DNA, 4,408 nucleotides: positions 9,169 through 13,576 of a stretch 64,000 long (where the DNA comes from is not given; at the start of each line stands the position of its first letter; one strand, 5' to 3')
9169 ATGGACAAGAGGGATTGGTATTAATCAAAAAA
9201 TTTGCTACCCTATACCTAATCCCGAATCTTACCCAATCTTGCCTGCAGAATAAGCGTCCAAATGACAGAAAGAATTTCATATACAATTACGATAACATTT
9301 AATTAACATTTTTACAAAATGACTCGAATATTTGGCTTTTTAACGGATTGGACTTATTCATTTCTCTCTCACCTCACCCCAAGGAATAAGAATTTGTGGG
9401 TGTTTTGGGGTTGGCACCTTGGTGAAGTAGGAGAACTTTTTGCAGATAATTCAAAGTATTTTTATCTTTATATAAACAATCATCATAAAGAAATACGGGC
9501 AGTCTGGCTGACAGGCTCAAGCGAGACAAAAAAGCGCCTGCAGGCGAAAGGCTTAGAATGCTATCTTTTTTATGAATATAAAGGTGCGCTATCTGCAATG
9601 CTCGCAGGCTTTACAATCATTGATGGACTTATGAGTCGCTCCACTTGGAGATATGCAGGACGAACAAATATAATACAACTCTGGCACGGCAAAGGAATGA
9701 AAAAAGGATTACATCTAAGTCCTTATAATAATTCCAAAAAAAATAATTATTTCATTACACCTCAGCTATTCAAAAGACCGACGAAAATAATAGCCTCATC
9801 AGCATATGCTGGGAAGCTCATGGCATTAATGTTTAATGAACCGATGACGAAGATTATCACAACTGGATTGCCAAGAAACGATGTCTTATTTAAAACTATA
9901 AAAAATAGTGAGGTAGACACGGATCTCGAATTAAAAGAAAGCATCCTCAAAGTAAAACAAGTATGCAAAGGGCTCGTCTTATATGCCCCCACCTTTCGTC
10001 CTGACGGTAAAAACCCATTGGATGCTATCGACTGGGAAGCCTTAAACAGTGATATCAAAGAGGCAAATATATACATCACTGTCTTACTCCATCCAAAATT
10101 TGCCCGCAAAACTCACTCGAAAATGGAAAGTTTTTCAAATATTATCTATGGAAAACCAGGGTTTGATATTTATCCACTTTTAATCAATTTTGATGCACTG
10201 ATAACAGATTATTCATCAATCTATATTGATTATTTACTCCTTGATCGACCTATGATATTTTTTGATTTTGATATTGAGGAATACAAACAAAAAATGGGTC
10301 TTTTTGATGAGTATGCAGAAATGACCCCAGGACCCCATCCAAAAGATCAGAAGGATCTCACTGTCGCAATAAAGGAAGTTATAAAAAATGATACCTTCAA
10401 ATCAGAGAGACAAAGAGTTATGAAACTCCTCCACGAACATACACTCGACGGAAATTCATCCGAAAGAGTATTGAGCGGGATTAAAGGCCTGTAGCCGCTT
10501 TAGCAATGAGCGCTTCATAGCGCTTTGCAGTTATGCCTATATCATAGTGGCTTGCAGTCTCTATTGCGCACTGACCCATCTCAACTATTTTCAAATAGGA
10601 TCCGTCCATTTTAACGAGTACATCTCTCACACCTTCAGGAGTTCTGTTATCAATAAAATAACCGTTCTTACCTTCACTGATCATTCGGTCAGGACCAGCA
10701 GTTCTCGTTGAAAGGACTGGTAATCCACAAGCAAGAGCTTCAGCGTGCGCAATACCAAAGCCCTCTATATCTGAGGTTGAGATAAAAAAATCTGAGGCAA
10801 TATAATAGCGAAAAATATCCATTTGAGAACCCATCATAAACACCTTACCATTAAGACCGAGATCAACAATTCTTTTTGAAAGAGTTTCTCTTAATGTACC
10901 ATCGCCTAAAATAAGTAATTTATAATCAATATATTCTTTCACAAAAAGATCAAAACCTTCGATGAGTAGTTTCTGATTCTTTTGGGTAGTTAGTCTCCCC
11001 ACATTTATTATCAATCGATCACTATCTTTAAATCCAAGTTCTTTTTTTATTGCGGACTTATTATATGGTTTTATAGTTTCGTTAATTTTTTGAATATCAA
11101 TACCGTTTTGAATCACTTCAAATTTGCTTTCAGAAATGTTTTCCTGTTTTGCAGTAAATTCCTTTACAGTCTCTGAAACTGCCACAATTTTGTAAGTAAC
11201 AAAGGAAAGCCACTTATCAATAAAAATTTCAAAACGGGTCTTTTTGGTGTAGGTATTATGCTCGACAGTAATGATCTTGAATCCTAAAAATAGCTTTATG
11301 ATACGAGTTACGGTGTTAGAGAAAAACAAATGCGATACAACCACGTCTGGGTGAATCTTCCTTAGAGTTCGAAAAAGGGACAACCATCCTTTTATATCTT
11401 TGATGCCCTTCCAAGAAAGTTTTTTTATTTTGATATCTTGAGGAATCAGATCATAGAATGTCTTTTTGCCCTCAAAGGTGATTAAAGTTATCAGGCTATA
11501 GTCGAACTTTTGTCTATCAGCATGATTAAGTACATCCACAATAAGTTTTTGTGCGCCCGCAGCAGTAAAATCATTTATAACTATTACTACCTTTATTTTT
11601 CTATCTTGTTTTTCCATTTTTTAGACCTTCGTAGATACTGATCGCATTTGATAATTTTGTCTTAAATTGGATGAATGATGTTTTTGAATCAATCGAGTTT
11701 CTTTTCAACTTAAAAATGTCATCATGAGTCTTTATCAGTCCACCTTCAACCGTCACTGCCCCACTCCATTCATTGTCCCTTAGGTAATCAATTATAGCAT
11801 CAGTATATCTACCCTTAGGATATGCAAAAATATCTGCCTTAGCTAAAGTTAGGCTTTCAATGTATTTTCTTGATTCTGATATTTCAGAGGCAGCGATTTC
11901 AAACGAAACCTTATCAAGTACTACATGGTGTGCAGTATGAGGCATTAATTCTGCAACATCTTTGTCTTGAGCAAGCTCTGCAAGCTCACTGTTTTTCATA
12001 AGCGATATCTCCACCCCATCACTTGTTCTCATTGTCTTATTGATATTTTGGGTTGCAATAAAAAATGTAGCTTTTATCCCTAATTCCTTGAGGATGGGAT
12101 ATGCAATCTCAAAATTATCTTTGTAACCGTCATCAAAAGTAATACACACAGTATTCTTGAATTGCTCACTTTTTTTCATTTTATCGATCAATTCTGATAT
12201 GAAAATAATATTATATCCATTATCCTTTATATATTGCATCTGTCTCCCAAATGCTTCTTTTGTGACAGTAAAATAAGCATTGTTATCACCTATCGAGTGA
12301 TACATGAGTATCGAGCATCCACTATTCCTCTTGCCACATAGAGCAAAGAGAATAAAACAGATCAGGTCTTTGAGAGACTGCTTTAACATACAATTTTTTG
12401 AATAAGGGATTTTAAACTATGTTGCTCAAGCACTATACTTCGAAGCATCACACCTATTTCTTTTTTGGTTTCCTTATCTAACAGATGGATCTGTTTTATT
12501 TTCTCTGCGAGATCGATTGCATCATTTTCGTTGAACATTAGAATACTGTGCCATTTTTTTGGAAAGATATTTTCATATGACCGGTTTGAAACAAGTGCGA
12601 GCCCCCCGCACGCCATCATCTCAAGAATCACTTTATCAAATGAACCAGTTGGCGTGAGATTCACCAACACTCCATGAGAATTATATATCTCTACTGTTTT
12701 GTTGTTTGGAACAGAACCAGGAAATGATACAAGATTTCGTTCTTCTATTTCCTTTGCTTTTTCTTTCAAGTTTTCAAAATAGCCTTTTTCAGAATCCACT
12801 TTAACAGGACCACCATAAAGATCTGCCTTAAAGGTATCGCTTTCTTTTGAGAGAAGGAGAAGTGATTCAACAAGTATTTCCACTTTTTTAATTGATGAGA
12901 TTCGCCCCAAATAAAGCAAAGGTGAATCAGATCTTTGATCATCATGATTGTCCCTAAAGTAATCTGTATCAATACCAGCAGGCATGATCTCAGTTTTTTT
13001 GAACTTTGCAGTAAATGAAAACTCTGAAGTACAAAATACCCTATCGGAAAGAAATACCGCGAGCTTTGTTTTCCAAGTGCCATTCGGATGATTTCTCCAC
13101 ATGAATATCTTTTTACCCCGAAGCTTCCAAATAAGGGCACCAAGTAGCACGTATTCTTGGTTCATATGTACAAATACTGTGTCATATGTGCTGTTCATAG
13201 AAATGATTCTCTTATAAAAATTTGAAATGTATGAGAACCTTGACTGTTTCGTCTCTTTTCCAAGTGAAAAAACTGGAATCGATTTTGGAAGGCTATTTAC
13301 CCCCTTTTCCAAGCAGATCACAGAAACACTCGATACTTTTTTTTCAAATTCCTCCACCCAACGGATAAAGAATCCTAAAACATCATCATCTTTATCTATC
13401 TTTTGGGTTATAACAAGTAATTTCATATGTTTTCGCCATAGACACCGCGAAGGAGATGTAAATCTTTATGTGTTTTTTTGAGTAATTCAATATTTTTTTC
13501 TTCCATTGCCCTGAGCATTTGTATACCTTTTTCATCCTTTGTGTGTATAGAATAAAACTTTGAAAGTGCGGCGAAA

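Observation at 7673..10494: LicC-like nucleotidyltransferase and TagF-like glycerophosphotransferase placed opposite the phosphonate operon; a second route to activate and transfer a phospho head group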

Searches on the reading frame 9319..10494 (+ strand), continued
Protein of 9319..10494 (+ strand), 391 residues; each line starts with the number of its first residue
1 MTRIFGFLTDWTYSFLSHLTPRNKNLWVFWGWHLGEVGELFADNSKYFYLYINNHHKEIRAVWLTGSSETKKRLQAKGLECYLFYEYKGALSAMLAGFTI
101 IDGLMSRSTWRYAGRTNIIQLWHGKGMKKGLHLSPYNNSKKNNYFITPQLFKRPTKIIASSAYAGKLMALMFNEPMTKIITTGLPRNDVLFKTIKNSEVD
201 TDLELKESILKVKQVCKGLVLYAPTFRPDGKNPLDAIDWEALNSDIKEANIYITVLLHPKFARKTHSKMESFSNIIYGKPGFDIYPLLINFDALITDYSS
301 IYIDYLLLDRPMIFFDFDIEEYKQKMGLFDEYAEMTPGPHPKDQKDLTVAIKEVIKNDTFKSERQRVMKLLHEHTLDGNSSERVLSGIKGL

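Call 89: search_protein_representatives(protein=P0223)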
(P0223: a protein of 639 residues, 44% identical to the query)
Query: 639 residues. Proteins with E-value up to 0.001 (for the whole library): 26947; up to 1e-10: 8951; up to 1e-30: 658. The best 150 are listed.
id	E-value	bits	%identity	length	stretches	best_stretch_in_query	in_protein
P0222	7.9e-194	662.2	49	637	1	1-630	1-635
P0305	1.8e-128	446.3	40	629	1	1-624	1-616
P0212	4.1e-123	428.6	51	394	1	243-626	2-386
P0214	3.2e-115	402.6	48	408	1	248-625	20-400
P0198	9.5e-109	381.2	47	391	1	246-624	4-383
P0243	1.3e-91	324.6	40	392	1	245-628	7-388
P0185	1.8e-89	317.4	43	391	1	253-624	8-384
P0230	9.7e-88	311.8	42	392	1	241-625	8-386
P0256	5.8e-82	292.7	38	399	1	243-630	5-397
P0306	1.9e-81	291.0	40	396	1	245-624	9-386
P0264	2.7e-80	287.2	36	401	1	247-634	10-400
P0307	1.4e-79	284.8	37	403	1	244-629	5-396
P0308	4.2e-74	266.7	39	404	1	245-627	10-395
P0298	6.6e-74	266.1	37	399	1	247-612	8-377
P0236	9.8e-73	262.2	36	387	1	253-630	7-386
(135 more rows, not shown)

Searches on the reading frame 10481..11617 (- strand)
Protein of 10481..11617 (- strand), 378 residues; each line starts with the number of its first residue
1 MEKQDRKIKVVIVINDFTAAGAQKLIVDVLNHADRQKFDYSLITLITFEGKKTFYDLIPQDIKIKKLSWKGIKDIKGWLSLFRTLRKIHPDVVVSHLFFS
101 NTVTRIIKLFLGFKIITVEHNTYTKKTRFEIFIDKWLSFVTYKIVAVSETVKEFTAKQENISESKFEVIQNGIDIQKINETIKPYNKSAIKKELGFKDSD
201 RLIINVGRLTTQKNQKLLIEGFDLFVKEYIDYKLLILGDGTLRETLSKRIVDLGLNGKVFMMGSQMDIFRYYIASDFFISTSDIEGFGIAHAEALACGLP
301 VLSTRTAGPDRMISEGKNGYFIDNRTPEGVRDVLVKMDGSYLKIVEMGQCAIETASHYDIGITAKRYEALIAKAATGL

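Call 4: search_protein_families(library=pfam, proteins=[window:10481-11617:-], max_evalue=0.01)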
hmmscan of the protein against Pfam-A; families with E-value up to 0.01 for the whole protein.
window:10481-11617:- (378 aa): 4 families
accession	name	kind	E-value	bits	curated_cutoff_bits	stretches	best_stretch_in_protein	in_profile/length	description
PF00534.26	Glycos_transf_1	-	3.9e-34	118.1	26.4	1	187-329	2-147/172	Glycosyl transferases group 1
PF13692.12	Glyco_trans_1_4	-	3.8e-26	92.5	27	1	201-333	2-135/142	Glycosyl transferases group 1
PF13439.12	Glyco_transf_4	-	1.9e-15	57.8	28.5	1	21-176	3-169/170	Glycosyltransferase Family 4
PF20706.3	GT4-conflict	-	1e-05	25.1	26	1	266-316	273-323/385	Family 4 Glycosyltransferase in conflict systems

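Call 82: search_solved_structures(query=window:10481-11617:-, max_evalue=0.00001)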
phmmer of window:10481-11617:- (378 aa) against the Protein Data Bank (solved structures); distinct sequences matched with E-value up to 0.00001: 39.
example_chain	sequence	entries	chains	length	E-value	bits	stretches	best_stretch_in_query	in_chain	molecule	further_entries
8qoy_A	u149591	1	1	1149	1.6e-21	79.9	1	115-327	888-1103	TagF-like capsule polymerase Cps3D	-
2jjm_A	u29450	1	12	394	1.1e-19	74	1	155-338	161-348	GLYCOSYL TRANSFERASE, GROUP 1 FAMILY PROTEIN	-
3mbo_A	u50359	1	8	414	1.2e-19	73.8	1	155-338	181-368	Glycosyltransferase, group 1 family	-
3oka_A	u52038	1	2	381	4.1e-17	65.4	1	162-348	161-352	GDP-mannose-dependent alpha-(1-6)-phosphatidylinositol monomannoside mannosyltransferase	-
3okc_A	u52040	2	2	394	4.4e-17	65.3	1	162-348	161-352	GDP-mannose-dependent alpha-(1-6)-phosphatidylinositol monomannoside mannosyltransferase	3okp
5d00_A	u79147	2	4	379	5.4e-16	61.8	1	88-324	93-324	N-acetyl-alpha-D-glucosaminyl L-malate synthase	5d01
6n1x_A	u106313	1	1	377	1.6e-14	56.9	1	112-337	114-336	Glycosyltransferase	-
6d9t_A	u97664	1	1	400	2e-14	56.6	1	113-337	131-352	Glycosyl transferase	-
4x7m_A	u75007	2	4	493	3.3e-13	52.6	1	198-353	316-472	TarM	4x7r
4wac_A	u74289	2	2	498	3.3e-13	52.6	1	198-353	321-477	Glycosyl transferase, group 1 family protein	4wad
4x6l_A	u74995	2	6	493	3.4e-13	52.5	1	198-353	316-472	TarM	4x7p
7mi0_A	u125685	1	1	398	1.1e-11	47.6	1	108-330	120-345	Glycosyltransferase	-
3c4q_A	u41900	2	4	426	4.1e-11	45.7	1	164-371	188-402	Predicted glycosyltransferases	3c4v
3c48_A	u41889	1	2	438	4.5e-11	45.6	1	164-371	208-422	Predicted glycosyltransferases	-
5i45_A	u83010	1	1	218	2.1e-10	43.3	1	206-351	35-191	Glycosyl transferases group 1 family protein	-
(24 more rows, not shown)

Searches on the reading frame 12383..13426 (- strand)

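Call 5: search_protein_families(library=pfam, proteins=[window:12383-13426:-], max_evalue=0.01)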
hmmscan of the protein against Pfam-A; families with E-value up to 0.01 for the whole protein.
window:12383-13426:- (347 aa): 4 families
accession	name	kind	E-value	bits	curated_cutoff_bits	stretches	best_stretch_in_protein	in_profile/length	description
PF00534.26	Glycos_transf_1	-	1.1e-11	45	26.4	1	170-317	18-159/172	Glycosyl transferases group 1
PF13692.12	Glyco_trans_1_4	-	3.4e-11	44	27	1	170-313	4-139/142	Glycosyl transferases group 1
PF13524.12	Glyco_trans_1_2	-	2.4e-07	31.3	25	1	232-345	28-142/144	Glycosyl transferase-like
PF13477.12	Glyco_trans_4_2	-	9.9e-07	29.4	23.4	1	19-104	12-98/139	Glycosyl transferase 4-like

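Call 6: search_protein_families(library=ncbifam, proteins=[window:12383-13426:-], max_evalue=0.01)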
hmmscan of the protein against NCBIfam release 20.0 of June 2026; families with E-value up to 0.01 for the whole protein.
window:12383-13426:- (347 aa): 12 families
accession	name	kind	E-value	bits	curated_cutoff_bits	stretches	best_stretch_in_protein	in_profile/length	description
NF046085.1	XrtY_assoc_Gly1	equivalog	2.8e-09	36.3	400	1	160-344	202-376/387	XrtY-associated glycosyltransferase XYAG1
NF012028.0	PRK15484.1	subfamily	1.1e-08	34.6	618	1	145-344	163-370/380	lipopolysaccharide N-acetylglucosaminyltransferase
NF038255.1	exopoly_VpsD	equivalog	1.5e-08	33.9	300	1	141-282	175-313/381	VpsD family glycosyltransferase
NF041876.1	EPS_EpsE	equivalog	4.8e-07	29.4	400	1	142-337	185-381/389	exopolysaccharide biosynthesis GT4 family glycosyltransferase EpsE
NF041010.1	glycosy_Agl16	equivalog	1.1e-06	27.8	575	1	143-324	156-324/352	glycosylation protein Agl16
TIGR03449.1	mycothiol_MshA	equivalog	7.1e-05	21.9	462.5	1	167-324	220-376/406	D-inositol-3-phosphate glycosyltransferase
NF038295.1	EPS_HpsP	equivalog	0.00048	19.3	550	1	159-346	199-381/388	hormogonium polysaccharide biosynthesis glycosyltransferase HpsP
NF053787.1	GlcN_PG_synth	equivalog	0.00094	18.1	480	0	229-345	240-352/361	N-acetylglucosaminyl phosphatidylglycerol synthase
TIGR03088.1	stp2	hypoth_equivalog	0.0013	17.8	409.05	1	159-343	186-364/374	TIGR03088 family PEP-CTERM/XrtA system glycosyltransferase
NF038011.1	PelF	equivalog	0.0029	16.7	100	1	140-275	277-408/489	GT4 family glycosyltransferase PelF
TIGR03087.1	stp1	hypoth_equivalog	0.0031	16.7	316.65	0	265-344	313-389/397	TIGR03087 family PEP-CTERM/XrtA system glycosyltransferase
TIGR04047.1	MSMEG_0565_glyc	hypoth_equivalog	0.0085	15.2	259.85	0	169-282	195-308/373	MSMEG_0565 family glycosyltransferase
